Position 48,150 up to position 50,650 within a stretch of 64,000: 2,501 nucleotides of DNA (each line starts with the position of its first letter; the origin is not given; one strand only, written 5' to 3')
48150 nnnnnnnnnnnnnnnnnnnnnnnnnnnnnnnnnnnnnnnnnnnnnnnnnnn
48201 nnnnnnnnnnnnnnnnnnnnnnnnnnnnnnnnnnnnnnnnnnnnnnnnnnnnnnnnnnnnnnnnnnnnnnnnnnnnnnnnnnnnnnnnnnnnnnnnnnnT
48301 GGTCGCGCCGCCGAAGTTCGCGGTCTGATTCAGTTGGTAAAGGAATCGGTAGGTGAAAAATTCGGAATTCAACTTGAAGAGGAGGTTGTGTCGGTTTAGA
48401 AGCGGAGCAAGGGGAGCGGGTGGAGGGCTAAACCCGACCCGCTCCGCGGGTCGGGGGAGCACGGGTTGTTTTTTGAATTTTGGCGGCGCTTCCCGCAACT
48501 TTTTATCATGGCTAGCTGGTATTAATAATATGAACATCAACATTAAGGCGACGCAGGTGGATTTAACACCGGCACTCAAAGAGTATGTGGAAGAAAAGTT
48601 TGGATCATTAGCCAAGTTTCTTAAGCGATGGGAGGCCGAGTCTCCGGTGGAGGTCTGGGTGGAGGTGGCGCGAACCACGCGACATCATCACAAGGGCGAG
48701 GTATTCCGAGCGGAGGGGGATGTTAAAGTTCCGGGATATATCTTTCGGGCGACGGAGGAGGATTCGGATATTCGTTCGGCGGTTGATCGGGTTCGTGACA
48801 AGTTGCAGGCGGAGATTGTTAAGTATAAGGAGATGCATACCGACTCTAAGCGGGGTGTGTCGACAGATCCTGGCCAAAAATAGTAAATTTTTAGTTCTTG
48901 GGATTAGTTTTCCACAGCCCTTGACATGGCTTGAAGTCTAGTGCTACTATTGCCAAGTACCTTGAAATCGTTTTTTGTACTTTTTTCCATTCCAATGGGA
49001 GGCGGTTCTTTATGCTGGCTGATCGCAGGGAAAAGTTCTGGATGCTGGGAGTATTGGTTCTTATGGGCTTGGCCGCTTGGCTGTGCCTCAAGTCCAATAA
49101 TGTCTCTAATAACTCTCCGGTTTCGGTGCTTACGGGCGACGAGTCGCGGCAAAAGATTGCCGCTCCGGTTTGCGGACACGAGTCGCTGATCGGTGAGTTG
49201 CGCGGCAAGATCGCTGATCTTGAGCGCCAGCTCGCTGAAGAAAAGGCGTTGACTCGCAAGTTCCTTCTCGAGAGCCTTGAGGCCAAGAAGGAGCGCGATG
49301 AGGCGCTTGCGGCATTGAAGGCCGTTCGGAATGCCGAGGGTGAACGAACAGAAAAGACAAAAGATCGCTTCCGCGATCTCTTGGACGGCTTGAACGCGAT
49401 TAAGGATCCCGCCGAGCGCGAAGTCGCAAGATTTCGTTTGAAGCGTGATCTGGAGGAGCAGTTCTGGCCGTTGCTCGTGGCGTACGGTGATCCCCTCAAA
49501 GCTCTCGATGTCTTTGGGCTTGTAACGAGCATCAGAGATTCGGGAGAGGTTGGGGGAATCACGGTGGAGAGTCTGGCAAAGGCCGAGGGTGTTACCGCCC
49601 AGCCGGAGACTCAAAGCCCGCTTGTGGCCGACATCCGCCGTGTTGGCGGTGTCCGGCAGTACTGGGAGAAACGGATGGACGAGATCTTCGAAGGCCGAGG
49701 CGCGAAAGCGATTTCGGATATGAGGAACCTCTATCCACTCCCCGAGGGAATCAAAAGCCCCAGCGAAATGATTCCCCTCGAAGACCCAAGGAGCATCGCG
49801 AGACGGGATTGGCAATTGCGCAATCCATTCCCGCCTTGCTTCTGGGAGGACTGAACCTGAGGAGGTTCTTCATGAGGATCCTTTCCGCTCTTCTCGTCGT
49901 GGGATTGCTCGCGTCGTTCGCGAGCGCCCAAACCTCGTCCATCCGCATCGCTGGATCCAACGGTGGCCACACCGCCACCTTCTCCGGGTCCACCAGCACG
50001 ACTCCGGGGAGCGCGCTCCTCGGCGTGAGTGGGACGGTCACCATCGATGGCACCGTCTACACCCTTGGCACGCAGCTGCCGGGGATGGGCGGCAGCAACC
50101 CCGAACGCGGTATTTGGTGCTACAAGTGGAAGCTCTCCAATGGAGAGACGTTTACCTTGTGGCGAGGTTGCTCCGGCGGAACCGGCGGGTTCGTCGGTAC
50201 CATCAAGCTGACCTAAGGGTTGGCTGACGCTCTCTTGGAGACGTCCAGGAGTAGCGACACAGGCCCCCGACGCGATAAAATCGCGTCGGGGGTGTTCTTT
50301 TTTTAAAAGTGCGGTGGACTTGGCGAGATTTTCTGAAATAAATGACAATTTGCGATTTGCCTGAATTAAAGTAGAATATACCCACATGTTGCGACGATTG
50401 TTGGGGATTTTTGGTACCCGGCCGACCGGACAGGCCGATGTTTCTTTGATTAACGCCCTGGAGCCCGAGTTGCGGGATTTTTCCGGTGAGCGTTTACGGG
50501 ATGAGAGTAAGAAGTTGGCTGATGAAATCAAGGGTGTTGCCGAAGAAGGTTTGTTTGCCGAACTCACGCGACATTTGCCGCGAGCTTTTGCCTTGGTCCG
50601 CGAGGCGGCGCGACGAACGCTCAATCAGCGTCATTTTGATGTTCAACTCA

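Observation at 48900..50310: Second GC-rich two-gene insert (membrane-anchored coiled-coil protein plus secreted Gly/Thr-rich protein) between hpf and secA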

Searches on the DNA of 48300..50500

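Call 30: search_rna_families(source=window, start=48300, end=50500, threshold=evalue, max_evalue=1)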
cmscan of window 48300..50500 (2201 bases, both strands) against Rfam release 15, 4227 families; matches with E-value up to 1: 1.
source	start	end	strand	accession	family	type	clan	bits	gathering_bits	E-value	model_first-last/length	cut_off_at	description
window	50261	50304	-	RF02416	TCV_H4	Cis-reg;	-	22.5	50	0.59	1-51/51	no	Turnip crinkle virus 3'UTR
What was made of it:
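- Tried and rejected: Rfam on 48.3-50.5 kb found nothing relevant (call 30).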

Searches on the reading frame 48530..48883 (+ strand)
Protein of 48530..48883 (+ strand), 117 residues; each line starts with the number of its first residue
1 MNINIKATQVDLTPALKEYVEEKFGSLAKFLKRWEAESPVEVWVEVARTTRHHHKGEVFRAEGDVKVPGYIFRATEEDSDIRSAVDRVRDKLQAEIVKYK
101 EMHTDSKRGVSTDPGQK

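Call 7: search_protein_families(library=pfam, proteins=[window:48530-48883:+], max_evalue=1)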
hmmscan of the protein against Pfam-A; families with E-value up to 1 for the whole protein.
window:48530-48883:+ (117 aa): 2 families
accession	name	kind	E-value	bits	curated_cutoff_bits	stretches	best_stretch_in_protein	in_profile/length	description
PF02482.25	Ribosomal_S30AE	-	3.9e-17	63.2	23.7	1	3-101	1-85/88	Sigma 54 modulation protein / S30EA ribosomal protein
PF08786.17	DcrB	-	0.1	13.2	27.2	0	2-37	28-63/127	DcrB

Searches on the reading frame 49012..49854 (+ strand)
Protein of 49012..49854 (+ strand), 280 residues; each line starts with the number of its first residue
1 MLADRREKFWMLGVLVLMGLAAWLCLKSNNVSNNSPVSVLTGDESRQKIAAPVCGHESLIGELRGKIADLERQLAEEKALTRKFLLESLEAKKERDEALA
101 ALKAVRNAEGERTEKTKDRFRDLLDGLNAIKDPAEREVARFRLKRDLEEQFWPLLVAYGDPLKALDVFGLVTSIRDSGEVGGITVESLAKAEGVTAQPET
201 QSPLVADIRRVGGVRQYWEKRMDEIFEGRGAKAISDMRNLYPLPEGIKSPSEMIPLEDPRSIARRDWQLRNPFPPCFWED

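Call 7: search_protein_families(library=pfam, proteins=[window:49012-49854:+], max_evalue=1)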
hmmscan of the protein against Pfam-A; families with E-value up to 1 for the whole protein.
window:49012-49854:+ (280 aa): 2 families
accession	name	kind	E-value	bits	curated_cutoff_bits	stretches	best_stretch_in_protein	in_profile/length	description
PF04508.17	Pox_A_type_inc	-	0.011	16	21.4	1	62-76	5-19/23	Viral A-type inclusion protein repeat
PF14362.11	DUF4407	-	0.16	11.6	31.3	1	55-134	181-253/297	Domain of unknown function (DUF4407)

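Call 8: find_homologous_proteins(query=window:49012-49854:+)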
Query window:49012-49854:+ (280 aa): 2 proteins with E <= 0.001 among 3717 candidates.
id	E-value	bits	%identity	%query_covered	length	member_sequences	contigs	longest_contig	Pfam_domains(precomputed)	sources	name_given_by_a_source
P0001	2.4e-181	619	100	100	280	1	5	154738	-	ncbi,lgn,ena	-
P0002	1.4e-104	367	64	98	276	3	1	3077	-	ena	-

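Call 10: find_encoding_contigs(protein=P0002, flank=10000)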
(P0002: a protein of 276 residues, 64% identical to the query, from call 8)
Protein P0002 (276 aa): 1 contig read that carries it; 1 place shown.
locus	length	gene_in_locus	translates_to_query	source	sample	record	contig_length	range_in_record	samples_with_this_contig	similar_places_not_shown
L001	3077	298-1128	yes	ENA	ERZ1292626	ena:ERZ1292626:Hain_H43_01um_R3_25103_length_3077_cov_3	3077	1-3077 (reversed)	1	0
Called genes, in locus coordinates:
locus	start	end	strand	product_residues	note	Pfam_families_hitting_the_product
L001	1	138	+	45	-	?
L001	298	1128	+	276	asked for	-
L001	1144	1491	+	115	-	-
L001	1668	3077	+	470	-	?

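Call 11: find_encoding_contigs(protein=P0001, flank=10000)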
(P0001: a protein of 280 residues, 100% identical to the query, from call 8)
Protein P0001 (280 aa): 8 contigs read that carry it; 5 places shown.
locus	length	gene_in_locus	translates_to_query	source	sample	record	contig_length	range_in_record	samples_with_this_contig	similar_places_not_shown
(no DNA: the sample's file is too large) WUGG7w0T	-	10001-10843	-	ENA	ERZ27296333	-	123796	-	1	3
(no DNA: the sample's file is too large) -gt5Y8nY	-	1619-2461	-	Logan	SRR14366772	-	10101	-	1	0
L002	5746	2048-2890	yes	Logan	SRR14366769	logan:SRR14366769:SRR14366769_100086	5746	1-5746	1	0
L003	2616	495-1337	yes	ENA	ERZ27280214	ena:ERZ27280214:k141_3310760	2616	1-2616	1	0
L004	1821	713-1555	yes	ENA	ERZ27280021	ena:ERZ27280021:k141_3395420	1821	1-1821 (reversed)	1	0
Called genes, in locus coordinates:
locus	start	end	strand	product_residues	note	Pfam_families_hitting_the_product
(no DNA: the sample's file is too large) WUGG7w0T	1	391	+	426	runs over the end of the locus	PF00587:tRNA-synt_2b, PF03129:HGTP_anticodon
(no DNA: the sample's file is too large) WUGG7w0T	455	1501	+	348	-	PF06723:MreB_Mbl, PF00022:Actin (weak), PF00012:HSP70, PF14450:FtsA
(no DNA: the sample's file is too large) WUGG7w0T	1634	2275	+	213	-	PF04085:MreC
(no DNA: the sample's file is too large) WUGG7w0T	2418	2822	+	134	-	-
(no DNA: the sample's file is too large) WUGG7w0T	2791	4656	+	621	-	PF03717:PBP_dimer, PF21922:PBP_dimer_2 (faint), PF00905:Transpeptidase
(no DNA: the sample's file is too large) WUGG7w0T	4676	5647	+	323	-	PF01087:GalP_UDP_transf (weak), PF16285:DUF4931_N (faint), PF16268:DUF4921, PF11969:DcpS_C (weak), PF01230:HIT (weak)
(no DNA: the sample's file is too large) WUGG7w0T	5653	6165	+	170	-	PF06695:Sm_multidrug_ex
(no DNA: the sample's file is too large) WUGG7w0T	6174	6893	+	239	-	PF00121:TIM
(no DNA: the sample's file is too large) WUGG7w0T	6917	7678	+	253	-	PF04402:SIMPL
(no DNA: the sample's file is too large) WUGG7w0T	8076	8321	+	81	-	-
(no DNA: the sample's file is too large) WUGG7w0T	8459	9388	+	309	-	PF01565:FAD_binding_4, PF02873:MurB_C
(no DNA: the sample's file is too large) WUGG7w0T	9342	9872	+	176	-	PF02482:Ribosomal_S30AE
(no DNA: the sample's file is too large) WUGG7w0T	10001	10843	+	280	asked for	-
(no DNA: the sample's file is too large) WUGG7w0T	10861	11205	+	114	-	-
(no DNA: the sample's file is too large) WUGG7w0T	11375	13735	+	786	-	PF07517:SecA_DEAD, PF01043:SecA_PP_bind, PF21090:P-loop_SecA, PF07516:SecA_SW, PF02810:SEC-C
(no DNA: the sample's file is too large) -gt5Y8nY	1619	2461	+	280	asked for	-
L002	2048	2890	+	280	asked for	-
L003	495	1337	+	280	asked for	-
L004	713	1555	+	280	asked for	-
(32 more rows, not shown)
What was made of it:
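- On Moron-like expression cassette: The flanks are murB, hpf, secA and other housekeeping genes (calls 7, 11).
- Checked: Independent gene calls in public assemblies of the same genome give the same two genes, 280 and 114 aa (call 11). Downstream is secA (SecA Pfam domains, call 11).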

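Call 20: search_protein_families(library=phrogs, proteins=[window:49012-49854:+], max_evalue=0.1)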
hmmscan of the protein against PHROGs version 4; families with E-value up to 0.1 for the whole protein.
window:49012-49854:+ (280 aa): 0 families

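Call 21: search_protein_families(library=ncbifam, proteins=[window:49012-49854:+], max_evalue=0.1)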
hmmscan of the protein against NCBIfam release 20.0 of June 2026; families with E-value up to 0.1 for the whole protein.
window:49012-49854:+ (280 aa): 0 families

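Call 34: predict_structure(alignment_id=A1)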
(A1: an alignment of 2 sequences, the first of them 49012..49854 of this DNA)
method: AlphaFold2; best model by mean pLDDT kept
length: 280 residues; sequences in the alignment: 2
mean_pLDDT: 55.8   pTM: 0.30
mean pLDDT of the five models: 55.8, 55.7, 54.8, 53.6, 51.7
residues with pLDDT >= 90: 0; 70-90: 65; 50-70: 97; < 50: 118
segments of 3 or more residues with pLDDT < 50: 1-4, 30-56, 105-110, 112-120, 145-205
pLDDT, mean of each block of 10 residues (from residue 1): 55 72 60 36 36 47 64 69 62 60 45 48 54 53 49 40 38 35 33 33 49 68 68 76 83 82 81 68
secondary structure, 60 per line:
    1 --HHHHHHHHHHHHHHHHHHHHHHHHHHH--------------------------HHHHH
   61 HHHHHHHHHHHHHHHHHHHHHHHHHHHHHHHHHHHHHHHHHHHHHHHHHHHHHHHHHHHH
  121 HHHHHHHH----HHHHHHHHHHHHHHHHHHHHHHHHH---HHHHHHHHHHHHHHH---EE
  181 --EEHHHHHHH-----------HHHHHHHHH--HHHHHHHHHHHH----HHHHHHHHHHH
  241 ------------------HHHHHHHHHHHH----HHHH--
elements in order: H3-29 H56-128 H133-157 H161-175 H185-191 H203-211 H214-225 H230-240 H259-270 H275-278
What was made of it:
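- On Type II (signal-anchor) membrane protein (ORF1): Helix at residues 3-29 in the model (call 34).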

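Call 35: search_protein_representatives(alignment_id=A1)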
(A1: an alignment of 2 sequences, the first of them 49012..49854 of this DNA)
Query: 2 sequences, 283 profile positions. Proteins with E-value up to 0.001 (for the whole library): 2; up to 1e-10: 1; up to 1e-30: 1. The best 2 are listed.
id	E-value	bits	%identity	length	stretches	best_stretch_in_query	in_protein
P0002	3.9e-169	577.5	-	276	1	1-283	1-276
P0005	4.1e-05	39.3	-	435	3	29-130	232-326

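Call 43: search_solved_structures(query=A1, max_evalue=1)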
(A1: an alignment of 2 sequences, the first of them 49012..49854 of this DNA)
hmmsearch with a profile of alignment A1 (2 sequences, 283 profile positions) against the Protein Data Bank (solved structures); distinct sequences matched with E-value up to 1: 12.
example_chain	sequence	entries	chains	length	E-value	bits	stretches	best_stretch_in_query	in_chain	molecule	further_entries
9h91_P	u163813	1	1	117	0.055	15.8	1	167-219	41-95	50S ribosomal protein L19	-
5jvp_A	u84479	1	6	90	0.064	15.6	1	51-109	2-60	Chimera protein of Centromere-associated protein E and Microtubule-associated protein RP/E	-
10qm_X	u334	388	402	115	0.096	15.1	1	163-218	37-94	Large ribosomal subunit protein bL19 | 50S ribosomal protein L19 | 50S ribosomal protein L17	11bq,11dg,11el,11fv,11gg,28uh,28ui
23wi_P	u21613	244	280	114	0.096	15.1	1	163-218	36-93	50S ribosomal protein L19 | 50S ribosomal protein bL19 | Large ribosomal subunit protein bL19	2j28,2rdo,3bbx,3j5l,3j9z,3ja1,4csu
9dyg_P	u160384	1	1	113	0.096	15.1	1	163-218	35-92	Large ribosomal subunit protein bL19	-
6q9a_P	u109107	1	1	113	0.096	15.1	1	163-218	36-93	50S ribosomal protein L19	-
6drf_A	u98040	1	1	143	0.17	14.3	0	33-100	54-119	Protein RD3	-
8fby_A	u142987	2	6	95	0.26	13.6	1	56-124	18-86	Plasmalemma vesicle-associated protein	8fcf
6eun_A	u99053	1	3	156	0.5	12.7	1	39-80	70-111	Adhesin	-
6eup_A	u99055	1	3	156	0.65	12.3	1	39-80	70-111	Adhesin A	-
7am2_BV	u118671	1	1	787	0.75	12.1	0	220-259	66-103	G domain-containing protein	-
6z1p_AC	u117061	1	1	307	0.93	11.8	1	55-152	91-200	39-S ribosomal protein L47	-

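Call 45: find_related_loci(query=A1, collection=viral_contigs, flank=5000)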
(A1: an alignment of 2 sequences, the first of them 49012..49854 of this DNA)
Query A1 (280 aa) in viral_contigs; peptide patterns used: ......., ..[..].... (x = any residue, [..] = any of these).
435 stretches matched a pattern, but none encodes a relative of the query by tblastn (E <= 1e-3).

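Call 47: find_related_loci(query=A1, collection=metagenome_contigs, flank=6000)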
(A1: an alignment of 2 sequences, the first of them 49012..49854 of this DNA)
Query A1 (280 aa) in metagenome_contigs; peptide patterns used: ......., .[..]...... (x = any residue, [..] = any of these).
600 stretches matched a pattern, but none encodes a relative of the query by tblastn (E <= 1e-3).

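Call 60: search_protein_families(library=padloc, proteins=[window:49012-49854:+], max_evalue=0.1)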
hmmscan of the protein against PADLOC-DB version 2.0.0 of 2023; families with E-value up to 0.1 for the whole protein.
window:49012-49854:+ (280 aa): 0 families

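Call 77: fold_search(model_id=the predicted structure, library=pdb)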
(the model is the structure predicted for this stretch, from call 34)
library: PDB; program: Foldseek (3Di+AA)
matches with E <= 10: 14; with E <= 0.001: 0
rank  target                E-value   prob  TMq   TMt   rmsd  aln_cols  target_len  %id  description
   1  8otz_EW               2.2e+00  0.05  0.14  0.12  30.2       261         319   15  48-nm repeat of the native axonemal doublet microtubule from bovine sperm (released 2023-11-22)
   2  8to0_AJ               3.7e+00  0.03  0.13  0.10  30.7       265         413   12  48-nm repeating structure of doublets from mouse sperm flagella (released 2023-11-01)
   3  8otz_EZ               5.2e+00  0.03  0.15  0.10  30.3       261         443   13  48-nm repeat of the native axonemal doublet microtubule from bovine sperm (released 2023-11-22)
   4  7rro_C7               5.2e+00  0.02  0.13  0.10  30.6       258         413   12  Structure of the 48-nm repeat doublet microtubule from bovine tracheal cilia (released 2021-10-27)
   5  8j07_t9               5.5e+00  0.02  0.12  0.06  21.4       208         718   14  96nm repeat of human respiratory doublet microtubule and associated axonemal complexes (released 2023-07-26)
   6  9evs_D                5.9e+00  0.03  0.14  0.10  36.3       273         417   13  Structure of the flowering plant mitoribosome with P-site tRNA (released 2025-09-03)
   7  9fqr_D6               5.9e+00  0.02  0.13  0.14  28.6       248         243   10  96-nm repeat of axonemal doublet microtubules from bovine sperm (released 2025-03-26)
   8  8iyj_S5               7.4e+00  0.02  0.15  0.14  28.8       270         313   11  Cryo-EM structure of the 48-nm repeat doublet microtubule from mouse sperm (released 2023-07-05)
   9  8iyj_C1               8.3e+00  0.02  0.13  0.10  28.9       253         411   12  Cryo-EM structure of the 48-nm repeat doublet microtubule from mouse sperm (released 2023-07-05)
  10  2fsf_A                8.3e+00  0.01  0.09  0.05  22.2       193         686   14  Escherichia coli SecA, the preprotein translocase dimeric ATPase (released 2007-01-16)
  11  6wge_B                8.8e+00  0.02  0.12  0.07  30.0       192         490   15  Cryo-EM structure of human Cohesin-NIPBL-DNA complex without STAG1 (released 2020-05-20)
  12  5wp9_A                8.8e+00  0.01  0.08  0.04  35.2       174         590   18  Structural Basis of Mitochondrial Receptor Binding and Constriction by Dynamin-Related Protein 1 (released 2018-06-20)
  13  8i7r_F2               9.3e+00  0.01  0.13  0.10  30.1       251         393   10  In situ structure of axonemal doublet microtubules in mouse sperm with 48-nm repeat (released 2023-10-11)
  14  6tdw_H                9.3e+00  0.01  0.08  0.08  24.5       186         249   17  Cryo-EM structure of Euglena gracilis mitochondrial ATP synthase, peripheral stalk, rotational state 1 (released 2019-11-27)
